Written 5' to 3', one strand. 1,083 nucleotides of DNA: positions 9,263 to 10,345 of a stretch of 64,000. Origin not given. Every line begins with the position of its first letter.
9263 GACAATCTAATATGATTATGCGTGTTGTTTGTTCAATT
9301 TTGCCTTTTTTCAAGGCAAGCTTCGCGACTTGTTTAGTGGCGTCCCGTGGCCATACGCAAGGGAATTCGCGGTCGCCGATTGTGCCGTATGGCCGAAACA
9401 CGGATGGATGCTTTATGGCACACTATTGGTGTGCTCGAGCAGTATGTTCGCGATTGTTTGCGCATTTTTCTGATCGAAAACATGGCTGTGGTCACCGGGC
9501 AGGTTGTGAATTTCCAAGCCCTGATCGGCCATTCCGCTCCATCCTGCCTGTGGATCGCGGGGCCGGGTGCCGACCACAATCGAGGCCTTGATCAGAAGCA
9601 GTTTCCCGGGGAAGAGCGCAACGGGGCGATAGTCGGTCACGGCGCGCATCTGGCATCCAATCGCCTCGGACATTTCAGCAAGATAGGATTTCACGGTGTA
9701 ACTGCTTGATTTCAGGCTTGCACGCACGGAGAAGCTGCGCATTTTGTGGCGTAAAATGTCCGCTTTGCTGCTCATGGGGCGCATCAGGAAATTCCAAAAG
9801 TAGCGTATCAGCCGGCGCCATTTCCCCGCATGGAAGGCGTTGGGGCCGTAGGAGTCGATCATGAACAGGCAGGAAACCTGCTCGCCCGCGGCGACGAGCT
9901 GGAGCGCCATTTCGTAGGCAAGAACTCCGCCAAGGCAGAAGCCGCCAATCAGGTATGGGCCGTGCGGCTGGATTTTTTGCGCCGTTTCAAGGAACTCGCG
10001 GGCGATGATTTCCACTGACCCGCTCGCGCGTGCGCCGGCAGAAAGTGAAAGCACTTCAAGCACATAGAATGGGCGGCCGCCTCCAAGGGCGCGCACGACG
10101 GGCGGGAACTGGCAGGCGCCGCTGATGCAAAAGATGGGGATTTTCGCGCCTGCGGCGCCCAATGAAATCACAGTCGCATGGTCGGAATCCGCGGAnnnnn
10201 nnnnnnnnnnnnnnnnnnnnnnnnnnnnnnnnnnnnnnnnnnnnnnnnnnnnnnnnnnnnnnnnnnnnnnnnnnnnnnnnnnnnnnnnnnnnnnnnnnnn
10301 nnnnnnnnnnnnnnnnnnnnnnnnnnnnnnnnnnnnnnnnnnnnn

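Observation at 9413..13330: Stand-alone C-A-T-TE NRPS whose thioesterase uses Cys instead of Ser, embedded between ribosomal-protein and YidC clusters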

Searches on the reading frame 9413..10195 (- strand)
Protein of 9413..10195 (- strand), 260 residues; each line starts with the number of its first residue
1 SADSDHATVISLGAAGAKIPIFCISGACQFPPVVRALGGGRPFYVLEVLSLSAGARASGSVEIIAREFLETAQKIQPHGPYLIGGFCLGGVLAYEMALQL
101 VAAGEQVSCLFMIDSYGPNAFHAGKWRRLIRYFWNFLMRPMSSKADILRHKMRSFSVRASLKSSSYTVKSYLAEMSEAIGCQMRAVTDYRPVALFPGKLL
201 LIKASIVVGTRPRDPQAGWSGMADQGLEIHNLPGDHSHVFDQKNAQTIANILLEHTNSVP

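Call 10: search_solved_structures(query=window:9416-10195:-, max_evalue=1, show_alignments=5)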
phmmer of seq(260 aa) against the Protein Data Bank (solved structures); distinct sequences matched with E-value up to 1: 45.
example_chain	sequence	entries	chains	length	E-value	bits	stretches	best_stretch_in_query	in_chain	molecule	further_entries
4zxh_A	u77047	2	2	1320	9.6e-14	54.6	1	35-250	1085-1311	ABBFA_003403 | Tyrocidine synthetase 3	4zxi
7dxo_A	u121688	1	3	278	5.3e-13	52.2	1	9-117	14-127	Non-ribosomal peptide synthetase 4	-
7crn_A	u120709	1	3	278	7.3e-13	51.7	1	9-117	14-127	Non-ribosomal peptide synthetase 4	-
6ojc_A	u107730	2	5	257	1.3e-12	50.9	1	64-121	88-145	NocB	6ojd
4z49_A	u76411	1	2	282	1.1e-08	38.1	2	57-105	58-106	Fatty acid synthase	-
7mhd_A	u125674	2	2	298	1.2e-08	37.9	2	57-105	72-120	Fatty acid synthase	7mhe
3tjm_A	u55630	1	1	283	1.2e-08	37.8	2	57-114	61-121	Fatty acid synthase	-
2px6_A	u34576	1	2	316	1.4e-08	37.7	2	57-105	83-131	Thioesterase domain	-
1xkt_A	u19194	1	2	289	1.6e-08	37.5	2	57-105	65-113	fatty acid synthase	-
3tej_A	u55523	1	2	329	3.1e-08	36.6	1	57-120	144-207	Enterobactin synthase component F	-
2roq_A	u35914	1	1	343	3.1e-08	36.5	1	57-120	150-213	Enterobactin synthetase component F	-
8tqv_A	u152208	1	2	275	3.3e-08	36.4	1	13-116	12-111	Polyketide synthase Pks13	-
5v3z_A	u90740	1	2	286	3.5e-08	36.4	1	13-116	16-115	Polyketide synthase Pks13 (Termination polyketide synthase)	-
5v3w_A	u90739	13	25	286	3.6e-08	36.3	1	13-116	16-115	Polyketide synthase Pks13 (Termination polyketide synthase) | Polyketide synthase Pks13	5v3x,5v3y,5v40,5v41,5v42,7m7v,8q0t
7vjt_A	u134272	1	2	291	3.8e-08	36.3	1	13-116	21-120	Polyketide synthase Pks13 (Termination polyketide synthase)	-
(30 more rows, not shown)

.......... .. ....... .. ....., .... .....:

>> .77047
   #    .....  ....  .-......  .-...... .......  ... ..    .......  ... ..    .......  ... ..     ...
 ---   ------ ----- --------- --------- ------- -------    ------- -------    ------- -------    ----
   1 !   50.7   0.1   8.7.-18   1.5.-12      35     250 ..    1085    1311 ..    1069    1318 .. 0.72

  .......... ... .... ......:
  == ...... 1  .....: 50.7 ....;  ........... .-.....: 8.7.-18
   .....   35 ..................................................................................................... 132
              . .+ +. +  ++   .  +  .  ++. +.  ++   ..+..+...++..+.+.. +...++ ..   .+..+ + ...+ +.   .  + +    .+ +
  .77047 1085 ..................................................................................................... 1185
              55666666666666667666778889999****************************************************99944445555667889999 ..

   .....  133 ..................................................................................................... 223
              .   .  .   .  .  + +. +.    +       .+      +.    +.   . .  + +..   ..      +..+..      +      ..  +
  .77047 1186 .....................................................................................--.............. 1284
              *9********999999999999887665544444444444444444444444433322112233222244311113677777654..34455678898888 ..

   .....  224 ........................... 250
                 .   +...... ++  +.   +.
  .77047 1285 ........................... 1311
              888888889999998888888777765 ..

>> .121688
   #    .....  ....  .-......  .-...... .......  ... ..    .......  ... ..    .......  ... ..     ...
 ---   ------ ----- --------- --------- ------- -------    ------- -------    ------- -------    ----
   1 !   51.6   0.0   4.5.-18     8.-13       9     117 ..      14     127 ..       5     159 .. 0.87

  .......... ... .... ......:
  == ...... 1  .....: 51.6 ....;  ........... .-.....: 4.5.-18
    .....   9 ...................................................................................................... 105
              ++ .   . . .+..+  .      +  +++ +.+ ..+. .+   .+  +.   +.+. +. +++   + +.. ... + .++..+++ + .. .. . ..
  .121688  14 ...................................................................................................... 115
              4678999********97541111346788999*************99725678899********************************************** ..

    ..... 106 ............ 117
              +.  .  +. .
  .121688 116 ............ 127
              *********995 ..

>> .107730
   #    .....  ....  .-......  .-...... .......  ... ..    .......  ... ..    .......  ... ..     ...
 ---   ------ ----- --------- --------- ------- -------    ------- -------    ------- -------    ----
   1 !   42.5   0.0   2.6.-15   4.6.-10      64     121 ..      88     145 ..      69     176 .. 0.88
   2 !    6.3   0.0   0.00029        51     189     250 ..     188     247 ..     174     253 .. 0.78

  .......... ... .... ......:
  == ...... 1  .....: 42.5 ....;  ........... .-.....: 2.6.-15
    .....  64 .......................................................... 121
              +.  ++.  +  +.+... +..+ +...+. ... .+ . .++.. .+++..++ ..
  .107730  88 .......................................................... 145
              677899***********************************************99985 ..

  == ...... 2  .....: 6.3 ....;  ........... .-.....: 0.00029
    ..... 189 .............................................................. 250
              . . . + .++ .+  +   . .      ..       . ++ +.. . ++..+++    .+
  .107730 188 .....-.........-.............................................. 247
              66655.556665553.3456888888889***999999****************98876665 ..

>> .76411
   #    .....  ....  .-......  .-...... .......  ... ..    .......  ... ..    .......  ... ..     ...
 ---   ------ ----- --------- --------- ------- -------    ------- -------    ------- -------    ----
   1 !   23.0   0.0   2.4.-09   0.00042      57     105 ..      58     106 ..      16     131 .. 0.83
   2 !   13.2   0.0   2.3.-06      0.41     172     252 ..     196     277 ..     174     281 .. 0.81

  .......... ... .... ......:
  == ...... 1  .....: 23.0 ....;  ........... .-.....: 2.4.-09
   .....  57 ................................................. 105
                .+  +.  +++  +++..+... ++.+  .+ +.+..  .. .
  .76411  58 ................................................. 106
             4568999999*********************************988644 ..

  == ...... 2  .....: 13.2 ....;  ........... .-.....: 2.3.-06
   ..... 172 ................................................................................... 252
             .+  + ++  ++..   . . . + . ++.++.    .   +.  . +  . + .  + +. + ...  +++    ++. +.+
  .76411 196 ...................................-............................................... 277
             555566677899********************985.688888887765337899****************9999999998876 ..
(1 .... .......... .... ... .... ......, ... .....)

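Call 17: find_homologous_proteins(query=window:9416-10195:-, max_evalue=0.00001)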
Query seq(260 aa) (260 aa): 16 proteins with E <= 0.00001 among 1578 candidates.
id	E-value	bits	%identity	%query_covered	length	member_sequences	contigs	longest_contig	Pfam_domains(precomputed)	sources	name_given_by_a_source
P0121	4.7e-18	84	29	87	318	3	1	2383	PF00561.27,PF00975.27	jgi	-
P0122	9.3e-16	76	31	75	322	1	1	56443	PF00975.27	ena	-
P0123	2.2e-15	75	25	100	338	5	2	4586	PF18563.7,PF00975.27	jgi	jgi:thioesterase domain-containing protein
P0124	3.4e-15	74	31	93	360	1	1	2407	PF00975.27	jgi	jgi:thioesterase domain-containing protein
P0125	1.8e-14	72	27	94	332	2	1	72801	PF00550.32,PF00975.27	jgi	jgi:thioesterase domain-containing protein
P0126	3.4e-14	71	29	92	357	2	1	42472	PF00550.32,PF12697.14,PF00975.27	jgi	-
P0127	5.8e-14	70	50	28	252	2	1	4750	PF12697.14,PF00975.27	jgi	-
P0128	7.8e-14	70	42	44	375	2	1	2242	PF00550.32,PF00975.27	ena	-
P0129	1.2e-13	69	35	45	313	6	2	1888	PF12697.14,PF00975.27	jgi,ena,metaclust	metaclust:\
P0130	2.6e-13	68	42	43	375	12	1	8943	PF00550.32,PF00975.27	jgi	jgi:thioesterase domain-containing protein/acyl carrier protein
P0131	1.1e-12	66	40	44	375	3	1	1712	PF00550.32,PF00975.27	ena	-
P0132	6.2e-12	63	25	91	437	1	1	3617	PF00550.32,PF00975.27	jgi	jgi:thioesterase domain-containing protein/acyl carrier protein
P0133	6.0e-11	60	26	88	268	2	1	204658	PF12697.14,PF00975.27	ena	-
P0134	7.7e-9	53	58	20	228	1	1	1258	PF12697.14,PF00975.27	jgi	-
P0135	1.5e-8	52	30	54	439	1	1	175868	PF00550.32,PF13193.13,PF00975.27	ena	-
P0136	6.5e-8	50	30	42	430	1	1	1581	PF00550.32,PF00975.27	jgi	jgi:thioesterase domain-containing protein/acyl carrier protein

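Call 25: search_protein_representatives(protein=window:9413-10195:-)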
Query: 260 residues. Proteins with E-value up to 0.001 (for the whole library): 29927; up to 1e-10: 12155; up to 1e-30: 22. The best 150 are listed.
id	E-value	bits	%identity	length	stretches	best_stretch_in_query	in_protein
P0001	6.4e-170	579.4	100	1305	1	1-260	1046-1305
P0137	3.7e-48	180.5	30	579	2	8-242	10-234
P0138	2.9e-45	171.0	30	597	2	8-251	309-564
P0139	3.7e-45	170.7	31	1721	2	12-242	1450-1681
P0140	1.3e-44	168.9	31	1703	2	32-251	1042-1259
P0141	1.4e-43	165.5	33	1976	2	16-255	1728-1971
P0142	2.4e-40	154.9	26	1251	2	9-251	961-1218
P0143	1.4e-39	152.4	29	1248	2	4-252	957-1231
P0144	3.5e-37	144.6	36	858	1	2-250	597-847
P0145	6.3e-36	140.4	34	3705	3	7-253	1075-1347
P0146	1.4e-35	139.3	28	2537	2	10-252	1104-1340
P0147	5.6e-35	137.3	33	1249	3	9-256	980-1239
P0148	1.2e-34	136.2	32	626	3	3-252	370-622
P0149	4.1e-34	134.5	33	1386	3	33-255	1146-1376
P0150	8.9e-34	133.4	32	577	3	10-253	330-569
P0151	1.0e-33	133.2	36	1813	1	15-250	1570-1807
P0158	1.5e-30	122.8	33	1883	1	7-256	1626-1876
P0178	2.4e-27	112.3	32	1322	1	7-255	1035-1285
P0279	1.1e-23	100.3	32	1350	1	9-256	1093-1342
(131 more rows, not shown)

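Call 31: find_encoding_contigs(protein=P0178, flank=10000, max_places=2)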
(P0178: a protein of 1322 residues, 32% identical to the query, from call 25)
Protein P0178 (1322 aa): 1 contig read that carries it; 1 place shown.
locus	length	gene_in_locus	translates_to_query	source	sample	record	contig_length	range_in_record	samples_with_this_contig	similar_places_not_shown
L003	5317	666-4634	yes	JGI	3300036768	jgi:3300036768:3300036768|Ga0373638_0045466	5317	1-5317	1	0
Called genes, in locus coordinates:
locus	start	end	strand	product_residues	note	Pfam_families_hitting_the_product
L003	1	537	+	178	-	?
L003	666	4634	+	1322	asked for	PF00668:Condensation, PF00501:AMP-binding, PF13193:AMP-binding_C, PF00550:PP-binding, PF00975:Thioesterase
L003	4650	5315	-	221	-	?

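Call 52: find_encoding_contigs(protein=P0151, flank=10000, max_places=1)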
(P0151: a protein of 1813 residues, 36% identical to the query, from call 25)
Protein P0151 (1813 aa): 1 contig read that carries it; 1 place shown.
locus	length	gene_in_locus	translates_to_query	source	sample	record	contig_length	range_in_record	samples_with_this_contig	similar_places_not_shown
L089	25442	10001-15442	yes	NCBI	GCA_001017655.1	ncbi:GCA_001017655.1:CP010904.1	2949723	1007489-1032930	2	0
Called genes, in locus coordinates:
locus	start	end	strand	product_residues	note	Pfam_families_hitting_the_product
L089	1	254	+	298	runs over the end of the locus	PF00149:Metallophos, PF12850:Metallophos_2 (faint)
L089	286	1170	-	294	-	PF00781:DAGK_cat, PF19279:YegS_C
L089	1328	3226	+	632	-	PF13230:GATase_4 (weak), PF13522:GATase_6 (weak), PF13537:GATase_7 (weak)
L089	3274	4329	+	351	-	PF01791:DeoC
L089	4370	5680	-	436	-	PF06808:DctM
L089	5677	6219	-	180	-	PF04290:DctQ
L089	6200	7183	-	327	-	PF03480:DctP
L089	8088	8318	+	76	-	-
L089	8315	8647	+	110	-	PF02452:PemK_toxin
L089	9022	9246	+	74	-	PF04255:DUF433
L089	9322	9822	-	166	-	PF02915:Rubrerythrin, PF21349:RUBY_RBDX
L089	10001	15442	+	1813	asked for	PF00668:Condensation, PF00501:AMP-binding, PF13193:AMP-binding_C, PF00550:PP-binding, PF00975:Thioesterase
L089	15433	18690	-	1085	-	PF25596:CPSase_L_D1, PF02786:CPSase_L_D2, PF07478:Dala_Dala_lig_C (weak), PF02787:CPSase_L_D3, PF25596:CPSase_L_D1, PF02222:ATP-grasp (weak), PF02786:CPSase_L_D2, PF02142:MGS, +3 more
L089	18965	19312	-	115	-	PF05635:23S_rRNA_IVP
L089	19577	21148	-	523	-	PF00117:GATase, PF07722:Peptidase_C26, PF02540:NAD_synthase (weak), PF00958:GMP_synt_C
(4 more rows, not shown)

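Call 53: find_encoding_contigs(protein=P0279, flank=10000, max_places=1)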
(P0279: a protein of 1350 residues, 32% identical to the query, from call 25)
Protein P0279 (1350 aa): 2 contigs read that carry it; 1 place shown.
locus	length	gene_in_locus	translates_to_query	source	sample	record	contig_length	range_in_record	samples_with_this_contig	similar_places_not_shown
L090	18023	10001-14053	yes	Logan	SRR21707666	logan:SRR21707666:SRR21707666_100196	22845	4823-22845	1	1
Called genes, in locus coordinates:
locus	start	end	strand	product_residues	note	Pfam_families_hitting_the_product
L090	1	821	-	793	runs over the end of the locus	PF02366:PMT, PF13231:PMT_2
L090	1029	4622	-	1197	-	PF00534:Glycos_transf_1 (faint), PF00535:Glycos_transf_2, PF10111:Glyco_tranf_2_2 (faint), PF13692:Glyco_trans_1_4, PF00535:Glycos_transf_2, PF13641:Glyco_tranf_2_3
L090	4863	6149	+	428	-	PF14031:D-ser_dehydrat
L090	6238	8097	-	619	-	PF04389:Peptidase_M28, PF01546:Peptidase_M20 (weak)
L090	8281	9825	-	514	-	PF13231:PMT_2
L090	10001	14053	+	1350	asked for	PF00668:Condensation, PF00501:AMP-binding, PF13193:AMP-binding_C, PF00550:PP-binding, PF00975:Thioesterase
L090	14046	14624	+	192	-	-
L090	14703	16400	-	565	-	PF00732:GMC_oxred_N (weak), PF00890:FAD_binding_2 (faint), PF07992:Pyr_redox_2 (faint), PF05199:GMC_oxred_C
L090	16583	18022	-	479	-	?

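Call 54: find_encoding_contigs(protein=P0158, flank=10000, max_places=1)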
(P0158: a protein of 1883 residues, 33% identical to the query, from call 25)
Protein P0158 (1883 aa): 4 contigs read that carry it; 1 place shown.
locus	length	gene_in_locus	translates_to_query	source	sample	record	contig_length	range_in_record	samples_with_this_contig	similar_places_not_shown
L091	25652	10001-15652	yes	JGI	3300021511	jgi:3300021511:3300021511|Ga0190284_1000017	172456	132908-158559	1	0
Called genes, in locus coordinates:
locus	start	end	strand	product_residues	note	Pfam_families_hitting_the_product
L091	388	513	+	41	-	-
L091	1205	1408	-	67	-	-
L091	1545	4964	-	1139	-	PF26549:Tricorn_N, PF07676:PD40 (weak), PF26549:Tricorn_N, PF26550:Tricorn_2nd, PF07676:PD40, PF14684:Tricorn_C1, PF14685:PDZ_Tricorn, PF03572:Peptidase_S41, +3 more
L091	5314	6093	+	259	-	PF08241:Methyltransf_11 (weak), PF08242:Methyltransf_12, PF13649:Methyltransf_25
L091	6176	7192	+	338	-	-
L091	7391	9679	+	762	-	PF21582:CBM30, PF02927:CelD_N, PF00759:Glyco_hydro_9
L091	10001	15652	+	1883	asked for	PF00668:Condensation, PF00561:Abhydrolase_1 (faint), PF00501:AMP-binding, PF13193:AMP-binding_C (weak), PF00501:AMP-binding, PF13193:AMP-binding_C (weak), PF00550:PP-binding, PF00975:Thioesterase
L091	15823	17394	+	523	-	PF13650:Asp_protease_2, PF13975:gag-asp_proteas (weak)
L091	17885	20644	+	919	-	PF10101:DUF2339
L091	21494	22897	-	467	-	-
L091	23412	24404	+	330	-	PF13489:Methyltransf_23, PF01135:PCMT, PF01209:Ubie_methyltran, PF02475:TRM5-TYW2_MTfase (faint), PF13847:Methyltransf_31, PF08241:Methyltransf_11, PF08242:Methyltransf_12, PF13649:Methyltransf_25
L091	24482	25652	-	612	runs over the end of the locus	PF21185:RecD_N, PF00580:UvrD-helicase (weak), PF13086:AAA_11 (faint), PF13245:AAA_19, PF13604:AAA_30, PF05127:NAT10_TcmA_helicase, PF18335:SH3_13 (weak), PF13538:UvrD_C_2, +1 more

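Call 66: predict_structure(alignment_id=A1)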
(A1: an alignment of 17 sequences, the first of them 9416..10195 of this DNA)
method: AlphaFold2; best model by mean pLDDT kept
length: 260 residues; sequences in the alignment: 17
mean_pLDDT: 81.5   pTM: 0.84
mean pLDDT of the five models: 81.5, 80.8, 80.2, 79.8, 78.3
residues with pLDDT >= 90: 121; 70-90: 78; 50-70: 46; < 50: 15
segments of 3 or more residues with pLDDT < 50: 1-4, 51-54, 156-162
pLDDT, mean of each block of 10 residues (from residue 1): 59 87 84 91 83 57 93 95 94 97 97 90 73 68 58 51 64 79 86 96 79 72 96 90 94 86
secondary structure, 60 per line:
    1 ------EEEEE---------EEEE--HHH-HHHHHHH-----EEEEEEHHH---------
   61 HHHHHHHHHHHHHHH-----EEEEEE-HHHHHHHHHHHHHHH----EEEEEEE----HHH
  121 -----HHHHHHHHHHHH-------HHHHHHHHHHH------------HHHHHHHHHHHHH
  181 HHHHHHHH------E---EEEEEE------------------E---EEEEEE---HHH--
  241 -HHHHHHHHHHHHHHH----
elements in order: E7-11 E21-24 H31-37 E43-48 H61-75 E81-86 H88-102 E107-113 H126-137 H145-155 H168-188 E199-204 E227-232 H242-256
